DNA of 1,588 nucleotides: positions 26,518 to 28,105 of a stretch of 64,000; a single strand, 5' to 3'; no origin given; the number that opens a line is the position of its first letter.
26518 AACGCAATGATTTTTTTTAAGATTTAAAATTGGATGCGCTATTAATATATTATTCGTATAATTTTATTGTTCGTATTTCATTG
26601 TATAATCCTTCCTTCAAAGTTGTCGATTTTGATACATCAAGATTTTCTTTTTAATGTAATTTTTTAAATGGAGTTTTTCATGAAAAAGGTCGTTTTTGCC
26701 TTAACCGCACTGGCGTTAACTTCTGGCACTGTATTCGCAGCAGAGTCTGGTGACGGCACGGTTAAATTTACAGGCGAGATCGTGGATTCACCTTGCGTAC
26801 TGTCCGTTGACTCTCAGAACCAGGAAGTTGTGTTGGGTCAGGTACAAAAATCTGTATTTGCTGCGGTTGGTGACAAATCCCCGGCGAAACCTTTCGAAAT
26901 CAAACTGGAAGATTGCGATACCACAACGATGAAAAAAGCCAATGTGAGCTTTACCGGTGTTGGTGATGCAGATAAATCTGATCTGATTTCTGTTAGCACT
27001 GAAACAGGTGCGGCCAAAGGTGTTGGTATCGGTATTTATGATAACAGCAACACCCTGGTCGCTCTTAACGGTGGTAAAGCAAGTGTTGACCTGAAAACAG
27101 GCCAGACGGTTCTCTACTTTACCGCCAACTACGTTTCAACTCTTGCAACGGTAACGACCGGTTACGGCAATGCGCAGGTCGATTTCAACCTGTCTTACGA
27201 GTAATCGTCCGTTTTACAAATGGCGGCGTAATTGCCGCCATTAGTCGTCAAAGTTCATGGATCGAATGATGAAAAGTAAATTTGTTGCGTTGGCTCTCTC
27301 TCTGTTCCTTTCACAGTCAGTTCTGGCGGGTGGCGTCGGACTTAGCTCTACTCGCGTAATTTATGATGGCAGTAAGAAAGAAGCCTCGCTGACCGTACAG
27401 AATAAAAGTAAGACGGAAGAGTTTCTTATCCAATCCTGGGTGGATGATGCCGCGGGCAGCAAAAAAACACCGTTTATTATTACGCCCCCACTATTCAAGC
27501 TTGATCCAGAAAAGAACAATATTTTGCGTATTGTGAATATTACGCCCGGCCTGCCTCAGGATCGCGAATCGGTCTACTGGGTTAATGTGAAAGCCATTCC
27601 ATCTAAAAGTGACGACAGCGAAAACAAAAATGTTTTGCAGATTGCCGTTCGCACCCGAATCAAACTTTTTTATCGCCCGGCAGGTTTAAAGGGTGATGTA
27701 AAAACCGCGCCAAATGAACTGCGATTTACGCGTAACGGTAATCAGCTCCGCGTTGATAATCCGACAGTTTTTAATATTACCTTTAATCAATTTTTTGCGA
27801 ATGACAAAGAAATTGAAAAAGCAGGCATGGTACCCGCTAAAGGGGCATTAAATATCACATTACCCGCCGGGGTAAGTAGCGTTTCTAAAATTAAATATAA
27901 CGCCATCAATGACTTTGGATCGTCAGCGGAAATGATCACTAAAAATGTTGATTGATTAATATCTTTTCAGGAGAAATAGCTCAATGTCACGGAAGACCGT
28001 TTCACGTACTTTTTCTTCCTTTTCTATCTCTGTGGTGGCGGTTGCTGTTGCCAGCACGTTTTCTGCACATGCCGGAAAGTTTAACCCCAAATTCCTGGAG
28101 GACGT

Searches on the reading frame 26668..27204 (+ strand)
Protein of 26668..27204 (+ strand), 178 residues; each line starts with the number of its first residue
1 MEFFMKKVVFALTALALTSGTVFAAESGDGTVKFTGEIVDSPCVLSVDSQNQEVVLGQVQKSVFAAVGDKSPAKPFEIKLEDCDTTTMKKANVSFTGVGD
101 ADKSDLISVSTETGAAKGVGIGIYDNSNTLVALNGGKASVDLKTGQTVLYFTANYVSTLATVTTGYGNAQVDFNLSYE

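Call 4: search_protein_families(library=pfam, proteins=[window:26668-27204:+], max_evalue=0.01)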
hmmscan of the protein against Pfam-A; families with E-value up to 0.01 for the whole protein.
window:26668-27204:+ (178 aa): 1 family
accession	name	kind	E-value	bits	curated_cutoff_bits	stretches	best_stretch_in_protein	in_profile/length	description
PF00419.26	Fimbrial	-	6.9e-30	104.8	25.6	1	33-178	2-151/151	Fimbrial protein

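Call 5: search_protein_families(library=ncbifam, proteins=[window:26668-27204:+], max_evalue=0.01)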
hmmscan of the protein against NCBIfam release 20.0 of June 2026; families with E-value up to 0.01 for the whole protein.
window:26668-27204:+ (178 aa): 25 families
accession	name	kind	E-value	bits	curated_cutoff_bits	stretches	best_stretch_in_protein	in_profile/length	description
NF011756.0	PRK15209.1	equivalog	1.8e-101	336.9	221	1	5-178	1-174/174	long polar fimbrial major subunit LpfA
NF052361.1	FimI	equivalog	1.1e-32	113.2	300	1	8-178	9-179/179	type 1 fimbrial minor subunit FimI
NF011741.1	PRK15194.1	equivalog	3.1e-31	108.8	140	1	7-178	5-185/185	type 1 fimbrial major subunit FimA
NF052362.1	FimF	equivalog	5e-30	104.3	200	1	5-178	1-175/175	type 1 fimbrial adaptor subunit FimF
NF011738.0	PRK15191.1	equivalog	4.9e-26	91.6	238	1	25-178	18-172/172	fimbrial protein BcfF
NF011817.0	PRK15289.1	equivalog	1.4e-25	90.2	203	1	12-177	7-188/190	chaperone-usher fimbrial major subunit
NF007276.0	PRK09733.1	equivalog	6.9e-23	81.4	189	1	5-178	4-183/183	fimbrial-like protein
NF011734.0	PRK15187.1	equivalog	1.7e-21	76.7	247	1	5-177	1-179/180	fimbrial protein BcfA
NF011747.0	PRK15200.1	equivalog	4.3e-19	68.6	210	1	27-177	24-176/177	type 1 fimbrial protein subunit FimI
NF011737.0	PRK15190.1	equivalog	4.8e-19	68.7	240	1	10-178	6-181/181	fimbrial protein BcfE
NF011828.0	PRK15300.1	equivalog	1.3e-17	64.3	229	1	1-177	1-178/179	fimbrial protein StiA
NF007402.0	PRK09934.1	equivalog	4.9e-17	62.2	168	1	5-177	1-170/171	fimbria assembly protein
NF011752.0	PRK15205.1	equivalog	7.9e-17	61.7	169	1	5-178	3-176/176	long polar fimbrial protein LpfE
NF011816.0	PRK15288.1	equivalog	1.5e-12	47.5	253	1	14-153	11-150/176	putative minor fimbrial subunit StfG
NF011835.0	PRK15307.1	equivalog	6.1e-12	45.5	259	1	3-178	2-201/201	major fimbrial protein StkA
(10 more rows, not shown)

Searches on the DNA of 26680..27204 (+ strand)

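Call 64: search_dna_similar(query=window:26680-27204:+, collection=ecoli_genomes, mode=distant, max_rows=2)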
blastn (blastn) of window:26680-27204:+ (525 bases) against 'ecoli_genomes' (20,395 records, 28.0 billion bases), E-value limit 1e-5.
Records with a match: 1198; places in all: 1198; records where one place covers at least 80% of the query: 1198.
Genomes with a match: 1198 of 5426; with a place that covers at least 80% of the query: 1198. Places per genome that has any: lowest 1, median 1, highest 1. On chromosomes: 1198 places; on plasmids: 0.
Best place of each record, by identity: >=99% 47; 95-99% 375; 80-90% 78; 60-80% 698.
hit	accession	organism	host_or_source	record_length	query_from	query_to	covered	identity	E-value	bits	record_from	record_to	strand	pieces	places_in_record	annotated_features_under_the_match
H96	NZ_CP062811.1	Escherichia coli strain Res13-Sevr-PER07-33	Sus scrofa domesticus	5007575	1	525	100%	99.6%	0e+0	939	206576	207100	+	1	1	lpfA1: long polar fimbria major subunit LpfA1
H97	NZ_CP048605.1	Escherichia coli strain PapRG-06-5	Papio papio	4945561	1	525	100%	99.6%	0e+0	939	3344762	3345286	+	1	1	lpfA1: long polar fimbria major subunit LpfA1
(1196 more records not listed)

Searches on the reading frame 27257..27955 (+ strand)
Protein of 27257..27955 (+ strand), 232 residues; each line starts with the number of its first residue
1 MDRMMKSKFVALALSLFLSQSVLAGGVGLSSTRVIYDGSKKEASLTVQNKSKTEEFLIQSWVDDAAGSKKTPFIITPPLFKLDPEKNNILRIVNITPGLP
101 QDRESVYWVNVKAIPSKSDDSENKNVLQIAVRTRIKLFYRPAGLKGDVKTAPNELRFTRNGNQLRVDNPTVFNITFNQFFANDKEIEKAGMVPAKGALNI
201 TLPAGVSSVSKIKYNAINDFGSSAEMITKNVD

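Call 4: search_protein_families(library=pfam, proteins=[window:27257-27955:+], max_evalue=0.01)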
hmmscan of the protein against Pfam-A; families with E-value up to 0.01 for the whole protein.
window:27257-27955:+ (232 aa): 2 families
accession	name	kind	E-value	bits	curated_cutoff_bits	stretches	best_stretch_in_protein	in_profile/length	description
PF00345.26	PapD_N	-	8.4e-46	155.5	23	1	26-145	1-126/126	Pili and flagellar-assembly chaperone, PapD N-terminal domain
PF02753.23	PapD_C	-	9.9e-07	29.4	22.8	1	166-222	1-60/63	Pili assembly chaperone PapD, C-terminal domain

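Call 5: search_protein_families(library=ncbifam, proteins=[window:27257-27955:+], max_evalue=0.01)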
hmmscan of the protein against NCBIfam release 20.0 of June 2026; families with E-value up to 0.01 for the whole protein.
window:27257-27955:+ (232 aa): 20 families
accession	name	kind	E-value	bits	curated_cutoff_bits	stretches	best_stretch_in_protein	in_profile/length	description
NF011755.1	PRK15208.1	exception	5.7e-133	441.2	360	1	8-232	2-225/225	long polar fimbrial biogenesis chaperone LpfB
NF011742.0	PRK15195.1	equivalog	8e-59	198.7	327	1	4-227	4-225/230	type 1 fimbria chaperone FimC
NF011823.0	PRK15295.1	equivalog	5.3e-54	182.9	309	1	11-228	6-224/227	fimbrial assembly chaperone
NF011735.0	PRK15188.1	equivalog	2e-52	177.8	365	1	16-224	18-220/228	fimbrial chaperone protein BcfB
NF007398.0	PRK09926.1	equivalog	4e-49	167.4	285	1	10-226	11-242/246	fimbrial chaperone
NF011818.0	PRK15290.1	equivalog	3.1e-42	144.7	317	1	7-228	18-240/243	fimbrial chaperone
NF011827.0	PRK15299.1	equivalog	1.4e-41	142.4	375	1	17-223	14-219/227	fimbrial chaperone protein StiB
NF011758.0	PRK15211.1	equivalog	2.8e-41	141.2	248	1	2-225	2-226/230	fimbrial chaperone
NF011782.0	PRK15246.1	equivalog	8.5e-35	120.1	277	1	6-223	10-232/252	fimbrial assembly chaperone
NF011790.0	PRK15254.1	equivalog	1.3e-33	116.3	370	1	4-204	4-210/247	fimbrial chaperone protein StdC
NF011764.0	PRK15218.1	equivalog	3.1e-31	108.5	372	1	21-206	14-203/226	fimbrial assembly chaperone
NF011770.1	PRK15224.1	exception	1e-30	107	475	1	24-224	36-238/246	pili assembly chaperone SafB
NF011739.0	PRK15192.1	equivalog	6.1e-28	97.7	296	1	12-224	8-223/234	pili/flagellar-assembly chaperone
NF008483.0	PRK11385.1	equivalog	3.4e-27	95.2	357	1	13-224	15-228/236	fimbrial chaperone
NF011805.0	PRK15274.1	equivalog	7.6e-27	94.3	417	1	15-189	15-191/257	putative periplasmic fimbrial chaperone protein SteC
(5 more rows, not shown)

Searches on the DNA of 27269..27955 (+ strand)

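Call 65: search_dna_similar(query=window:27269-27955:+, collection=ecoli_genomes, mode=distant, max_rows=2)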
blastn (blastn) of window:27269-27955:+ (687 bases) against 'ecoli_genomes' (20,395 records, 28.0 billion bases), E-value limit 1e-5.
Records with a match: 1202; places in all: 1207; records where one place covers at least 80% of the query: 500.
Genomes with a match: 1201 of 5426; with a place that covers at least 80% of the query: 500. Places per genome that has any: lowest 1, median 1, highest 2. On chromosomes: 1204 places; on plasmids: 3.
Best place of each record, by identity: >=99% 338; 95-99% 35; 90-95% 49; 80-90% 1; 60-80% 779.
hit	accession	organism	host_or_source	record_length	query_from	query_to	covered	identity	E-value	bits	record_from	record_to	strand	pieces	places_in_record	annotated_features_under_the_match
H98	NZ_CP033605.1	Escherichia coli O157:H7 strain TR01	Cattle carcass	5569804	1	687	100%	99.9%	0e+0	1235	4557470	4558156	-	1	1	lpfB: long polar fimbrial biogenesis chaperone LpfB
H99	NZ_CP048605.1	Escherichia coli strain PapRG-06-5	Papio papio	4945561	1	687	100%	99.9%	0e+0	1235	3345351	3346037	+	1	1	lpfB: long polar fimbrial biogenesis chaperone LpfB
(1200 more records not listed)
